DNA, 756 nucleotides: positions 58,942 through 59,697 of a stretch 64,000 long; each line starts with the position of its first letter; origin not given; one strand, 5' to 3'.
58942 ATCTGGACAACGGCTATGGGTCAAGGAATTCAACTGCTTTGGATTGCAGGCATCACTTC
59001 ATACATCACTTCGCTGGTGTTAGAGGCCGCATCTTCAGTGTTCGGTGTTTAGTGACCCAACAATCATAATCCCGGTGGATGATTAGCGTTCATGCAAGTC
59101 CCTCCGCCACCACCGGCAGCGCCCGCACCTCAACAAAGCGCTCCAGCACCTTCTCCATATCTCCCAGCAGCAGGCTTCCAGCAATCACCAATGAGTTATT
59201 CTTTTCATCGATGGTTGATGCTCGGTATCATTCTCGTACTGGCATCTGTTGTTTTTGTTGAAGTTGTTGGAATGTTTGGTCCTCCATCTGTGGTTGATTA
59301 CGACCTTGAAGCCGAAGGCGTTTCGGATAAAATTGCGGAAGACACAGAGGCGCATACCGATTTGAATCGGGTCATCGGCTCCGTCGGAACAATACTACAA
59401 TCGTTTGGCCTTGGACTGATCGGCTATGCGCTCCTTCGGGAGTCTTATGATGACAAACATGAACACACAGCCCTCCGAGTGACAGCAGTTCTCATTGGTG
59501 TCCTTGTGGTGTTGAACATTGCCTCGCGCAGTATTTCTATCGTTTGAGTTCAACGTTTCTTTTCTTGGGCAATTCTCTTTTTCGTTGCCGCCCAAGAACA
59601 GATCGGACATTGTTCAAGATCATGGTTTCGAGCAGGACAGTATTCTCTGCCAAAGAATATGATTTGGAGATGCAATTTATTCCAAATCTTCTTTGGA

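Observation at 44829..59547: Archaellum genes embedded in a 12-gene translationally coupled cluster with five unassignable genes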

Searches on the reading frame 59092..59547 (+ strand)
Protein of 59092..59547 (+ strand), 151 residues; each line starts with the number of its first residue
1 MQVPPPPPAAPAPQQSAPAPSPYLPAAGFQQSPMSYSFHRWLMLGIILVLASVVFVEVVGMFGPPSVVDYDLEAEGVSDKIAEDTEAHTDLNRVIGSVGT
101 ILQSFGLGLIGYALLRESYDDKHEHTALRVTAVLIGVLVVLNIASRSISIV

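Call 5: search_protein_families(library=ncbifam, proteins=[window:59092-59547:+], max_evalue=0.1)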
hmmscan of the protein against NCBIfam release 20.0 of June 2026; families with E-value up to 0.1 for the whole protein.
window:59092-59547:+ (151 aa): 0 families

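Call 23: search_protein_families(library=pfam, proteins=[window:59092-59547:+], max_evalue=0.01)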
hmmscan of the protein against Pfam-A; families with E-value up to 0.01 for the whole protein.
window:59092-59547:+ (151 aa): 0 families
